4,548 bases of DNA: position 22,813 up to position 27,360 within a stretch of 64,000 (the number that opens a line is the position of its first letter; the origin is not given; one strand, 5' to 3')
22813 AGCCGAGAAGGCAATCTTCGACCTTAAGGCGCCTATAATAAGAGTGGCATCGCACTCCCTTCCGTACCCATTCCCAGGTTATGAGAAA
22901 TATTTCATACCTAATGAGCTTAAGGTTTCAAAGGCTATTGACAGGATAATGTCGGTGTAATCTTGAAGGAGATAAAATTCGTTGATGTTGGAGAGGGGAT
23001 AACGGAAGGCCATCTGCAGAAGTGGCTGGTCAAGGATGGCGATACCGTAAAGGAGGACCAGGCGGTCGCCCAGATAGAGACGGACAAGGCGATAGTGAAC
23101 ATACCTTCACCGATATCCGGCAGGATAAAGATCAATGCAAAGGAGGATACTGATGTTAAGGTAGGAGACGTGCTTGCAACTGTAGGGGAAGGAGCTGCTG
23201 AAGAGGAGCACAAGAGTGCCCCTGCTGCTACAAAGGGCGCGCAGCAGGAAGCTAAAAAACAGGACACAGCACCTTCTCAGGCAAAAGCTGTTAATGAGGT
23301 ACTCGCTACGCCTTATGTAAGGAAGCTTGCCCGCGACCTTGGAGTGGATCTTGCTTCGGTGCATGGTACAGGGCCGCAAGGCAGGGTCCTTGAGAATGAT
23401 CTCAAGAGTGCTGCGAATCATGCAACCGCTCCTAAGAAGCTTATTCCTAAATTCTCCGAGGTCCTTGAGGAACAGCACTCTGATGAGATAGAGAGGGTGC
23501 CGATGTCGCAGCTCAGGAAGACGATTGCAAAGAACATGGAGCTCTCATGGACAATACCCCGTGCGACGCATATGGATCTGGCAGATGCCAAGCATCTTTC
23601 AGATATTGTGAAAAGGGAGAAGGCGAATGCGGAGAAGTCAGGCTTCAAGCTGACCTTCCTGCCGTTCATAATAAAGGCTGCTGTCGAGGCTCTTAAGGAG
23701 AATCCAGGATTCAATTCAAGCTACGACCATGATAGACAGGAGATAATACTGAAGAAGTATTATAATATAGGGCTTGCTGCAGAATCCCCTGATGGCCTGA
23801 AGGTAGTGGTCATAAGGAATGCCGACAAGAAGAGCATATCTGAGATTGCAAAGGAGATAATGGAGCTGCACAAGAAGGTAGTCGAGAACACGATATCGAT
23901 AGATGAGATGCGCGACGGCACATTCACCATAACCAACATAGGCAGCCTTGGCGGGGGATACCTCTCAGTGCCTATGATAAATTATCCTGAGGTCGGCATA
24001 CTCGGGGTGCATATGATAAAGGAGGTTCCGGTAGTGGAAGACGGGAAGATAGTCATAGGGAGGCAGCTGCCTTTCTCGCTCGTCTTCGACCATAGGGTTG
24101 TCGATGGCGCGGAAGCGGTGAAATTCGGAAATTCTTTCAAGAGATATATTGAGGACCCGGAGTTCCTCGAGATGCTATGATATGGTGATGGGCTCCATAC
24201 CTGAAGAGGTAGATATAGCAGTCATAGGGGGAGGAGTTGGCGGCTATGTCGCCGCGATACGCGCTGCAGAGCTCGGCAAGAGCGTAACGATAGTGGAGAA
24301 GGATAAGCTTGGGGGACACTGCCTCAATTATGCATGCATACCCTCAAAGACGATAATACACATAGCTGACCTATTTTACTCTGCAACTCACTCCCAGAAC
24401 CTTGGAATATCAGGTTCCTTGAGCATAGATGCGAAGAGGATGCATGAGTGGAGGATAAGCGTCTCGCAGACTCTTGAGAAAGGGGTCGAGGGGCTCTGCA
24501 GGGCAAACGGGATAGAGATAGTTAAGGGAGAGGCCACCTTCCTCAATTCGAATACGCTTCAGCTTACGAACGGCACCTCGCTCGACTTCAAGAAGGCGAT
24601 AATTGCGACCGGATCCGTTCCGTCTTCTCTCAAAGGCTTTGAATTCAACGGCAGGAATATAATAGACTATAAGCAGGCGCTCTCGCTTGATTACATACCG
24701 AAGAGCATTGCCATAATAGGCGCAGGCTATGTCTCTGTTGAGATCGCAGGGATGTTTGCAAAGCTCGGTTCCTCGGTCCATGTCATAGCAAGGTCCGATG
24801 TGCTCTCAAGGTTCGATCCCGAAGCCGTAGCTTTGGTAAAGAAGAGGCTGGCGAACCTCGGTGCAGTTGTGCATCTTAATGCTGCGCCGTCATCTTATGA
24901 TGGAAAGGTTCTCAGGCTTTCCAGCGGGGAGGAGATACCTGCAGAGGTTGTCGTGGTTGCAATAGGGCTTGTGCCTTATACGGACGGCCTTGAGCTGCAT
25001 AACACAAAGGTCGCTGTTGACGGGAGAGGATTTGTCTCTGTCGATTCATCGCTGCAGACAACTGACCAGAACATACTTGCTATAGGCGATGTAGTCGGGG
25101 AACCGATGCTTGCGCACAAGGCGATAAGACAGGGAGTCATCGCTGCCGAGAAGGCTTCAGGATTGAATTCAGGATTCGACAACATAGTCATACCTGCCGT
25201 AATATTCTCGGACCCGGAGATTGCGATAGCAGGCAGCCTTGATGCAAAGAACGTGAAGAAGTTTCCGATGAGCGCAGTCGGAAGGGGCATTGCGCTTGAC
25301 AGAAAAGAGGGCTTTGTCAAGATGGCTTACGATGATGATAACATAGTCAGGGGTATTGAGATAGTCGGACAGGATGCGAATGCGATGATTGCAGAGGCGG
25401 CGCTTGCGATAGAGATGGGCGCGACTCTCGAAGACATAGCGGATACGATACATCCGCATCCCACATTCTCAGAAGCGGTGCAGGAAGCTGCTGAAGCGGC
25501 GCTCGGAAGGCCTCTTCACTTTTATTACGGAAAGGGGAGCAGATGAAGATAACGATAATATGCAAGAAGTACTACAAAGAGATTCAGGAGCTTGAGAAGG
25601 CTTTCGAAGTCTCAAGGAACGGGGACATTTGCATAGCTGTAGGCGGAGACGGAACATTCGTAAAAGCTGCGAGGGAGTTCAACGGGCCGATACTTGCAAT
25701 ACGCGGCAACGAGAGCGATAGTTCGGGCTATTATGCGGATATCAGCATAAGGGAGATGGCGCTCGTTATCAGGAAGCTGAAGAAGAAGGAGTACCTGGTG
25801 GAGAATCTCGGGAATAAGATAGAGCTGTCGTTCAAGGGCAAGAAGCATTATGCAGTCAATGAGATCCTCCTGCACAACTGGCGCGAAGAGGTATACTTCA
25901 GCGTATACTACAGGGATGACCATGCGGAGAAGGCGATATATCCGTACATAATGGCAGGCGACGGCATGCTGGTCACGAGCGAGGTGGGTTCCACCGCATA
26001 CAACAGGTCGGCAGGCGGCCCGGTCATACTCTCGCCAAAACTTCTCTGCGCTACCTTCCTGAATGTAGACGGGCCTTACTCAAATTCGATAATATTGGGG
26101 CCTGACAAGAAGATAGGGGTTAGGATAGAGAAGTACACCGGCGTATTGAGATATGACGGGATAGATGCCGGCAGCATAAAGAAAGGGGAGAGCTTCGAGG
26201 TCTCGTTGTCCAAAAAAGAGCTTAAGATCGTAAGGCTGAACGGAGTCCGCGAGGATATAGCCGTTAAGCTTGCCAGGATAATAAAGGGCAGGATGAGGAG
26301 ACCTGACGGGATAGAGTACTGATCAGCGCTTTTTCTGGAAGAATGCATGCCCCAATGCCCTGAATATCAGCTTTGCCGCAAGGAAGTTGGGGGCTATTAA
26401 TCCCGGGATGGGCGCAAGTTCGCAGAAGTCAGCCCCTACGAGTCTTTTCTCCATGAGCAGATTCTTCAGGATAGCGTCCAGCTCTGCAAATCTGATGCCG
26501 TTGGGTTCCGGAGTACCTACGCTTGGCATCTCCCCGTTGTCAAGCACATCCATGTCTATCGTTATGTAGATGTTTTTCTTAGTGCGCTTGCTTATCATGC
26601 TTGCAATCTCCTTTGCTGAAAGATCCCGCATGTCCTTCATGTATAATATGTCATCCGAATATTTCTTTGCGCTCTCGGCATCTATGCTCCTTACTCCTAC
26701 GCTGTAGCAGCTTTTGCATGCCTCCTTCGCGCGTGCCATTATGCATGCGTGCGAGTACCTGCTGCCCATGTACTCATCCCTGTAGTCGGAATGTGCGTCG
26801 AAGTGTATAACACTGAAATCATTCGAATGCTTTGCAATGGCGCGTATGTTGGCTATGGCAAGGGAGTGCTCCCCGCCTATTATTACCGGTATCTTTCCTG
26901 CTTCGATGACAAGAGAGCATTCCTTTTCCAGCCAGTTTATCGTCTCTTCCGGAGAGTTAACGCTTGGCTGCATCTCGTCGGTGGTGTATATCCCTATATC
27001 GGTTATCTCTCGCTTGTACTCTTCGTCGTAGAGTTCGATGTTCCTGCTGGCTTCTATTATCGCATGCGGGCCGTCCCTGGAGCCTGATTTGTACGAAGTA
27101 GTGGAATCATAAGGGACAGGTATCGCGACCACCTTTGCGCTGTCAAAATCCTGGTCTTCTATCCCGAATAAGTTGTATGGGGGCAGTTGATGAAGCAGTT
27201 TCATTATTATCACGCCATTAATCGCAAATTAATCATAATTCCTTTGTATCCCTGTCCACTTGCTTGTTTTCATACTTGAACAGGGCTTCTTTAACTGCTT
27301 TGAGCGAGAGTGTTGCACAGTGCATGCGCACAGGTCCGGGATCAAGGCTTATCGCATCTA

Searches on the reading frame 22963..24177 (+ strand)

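Call 70: search_protein_families(library=pfam, proteins=[window:22963-24177:+], max_evalue=0.00001)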
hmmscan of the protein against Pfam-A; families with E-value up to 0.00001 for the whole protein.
window:22963-24177:+ (405 aa): 3 families
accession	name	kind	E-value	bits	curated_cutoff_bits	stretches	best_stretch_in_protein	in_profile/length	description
PF00198.28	2-oxoacid_dh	-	1.1e-79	267.6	23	1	175-402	3-230/232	2-oxoacid dehydrogenases acyltransferase (catalytic domain)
PF00364.28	Biotin_lipoyl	-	1.9e-17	63.3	22.1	1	3-73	2-72/73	Biotin-requiring enzyme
PF02817.22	E3_binding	-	5e-15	55.8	23.7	1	113-147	1-35/36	e3 binding domain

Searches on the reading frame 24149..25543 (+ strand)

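Call 70: search_protein_families(library=pfam, proteins=[window:24149-25543:+], max_evalue=0.00001)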
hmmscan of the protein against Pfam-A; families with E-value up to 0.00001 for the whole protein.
window:24149-25543:+ (465 aa): 9 families
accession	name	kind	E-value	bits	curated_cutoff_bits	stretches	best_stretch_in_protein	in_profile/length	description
PF07992.20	Pyr_redox_2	-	1.6e-63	215.3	26.1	1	22-329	2-291/291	Pyridine nucleotide-disulphide oxidoreductase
PF02852.28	Pyr_redox_dim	-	8.9e-25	87.5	25.3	1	348-448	1-110/110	Pyridine nucleotide-disulphide oxidoreductase, dimerisation domain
PF00070.33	Pyr_redox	-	6e-19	68.8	22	1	187-252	2-68/82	Pyridine nucleotide-disulphide oxidoreductase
PF13738.12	Pyr_redox_3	-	4.5e-08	33.1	30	1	25-237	2-221/305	Pyridine nucleotide-disulphide oxidoreductase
PF12831.13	FAD_oxidored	-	7.7e-08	32.5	27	1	22-57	1-37/416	FAD dependent oxidoreductase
PF00890.30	FAD_binding_2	-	3.6e-07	30.2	20.4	1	22-56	1-36/414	FAD binding domain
PF01262.27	AlaDh_PNT_C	-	9.3e-07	28.9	23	0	12-52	18-60/214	Alanine dehydrogenase/PNT, C-terminal domain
PF13450.12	NAD_binding_8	-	1.3e-06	29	21.9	1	25-62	1-39/68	NAD(P)-binding Rossmann-like domain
PF01266.30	DAO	-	4.6e-06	26.8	27.9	0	22-56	1-36/353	FAD dependent oxidoreductase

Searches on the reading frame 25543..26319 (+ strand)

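Call 70: search_protein_families(library=pfam, proteins=[window:25543-26319:+], max_evalue=0.00001)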
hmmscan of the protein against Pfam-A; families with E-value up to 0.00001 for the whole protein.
window:25543-26319:+ (259 aa): 1 family
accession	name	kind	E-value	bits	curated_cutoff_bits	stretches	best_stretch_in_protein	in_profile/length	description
PF20143.4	NAD_kinase_C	-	2e-08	34.5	23.7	1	138-232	30-126/126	ATP-NAD kinase C-terminal domain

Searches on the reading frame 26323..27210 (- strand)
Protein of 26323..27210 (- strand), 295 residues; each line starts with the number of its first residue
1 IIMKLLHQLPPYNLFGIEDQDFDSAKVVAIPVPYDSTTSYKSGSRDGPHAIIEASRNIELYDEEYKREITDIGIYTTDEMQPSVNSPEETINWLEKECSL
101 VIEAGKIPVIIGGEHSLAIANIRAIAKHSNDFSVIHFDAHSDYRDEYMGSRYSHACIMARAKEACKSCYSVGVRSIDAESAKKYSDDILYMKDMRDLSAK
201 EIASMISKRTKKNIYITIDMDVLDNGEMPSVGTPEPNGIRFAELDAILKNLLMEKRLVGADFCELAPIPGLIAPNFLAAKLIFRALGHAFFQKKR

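Call 70: search_protein_families(library=pfam, proteins=[window:26323-27210:-], max_evalue=0.00001)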
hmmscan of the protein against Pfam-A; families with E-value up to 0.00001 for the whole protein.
window:26323-27210:- (295 aa): 1 family
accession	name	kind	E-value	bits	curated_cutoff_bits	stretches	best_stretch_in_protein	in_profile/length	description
PF00491.26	Arginase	-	2.9e-65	220.9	22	1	26-285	2-277/280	Arginase family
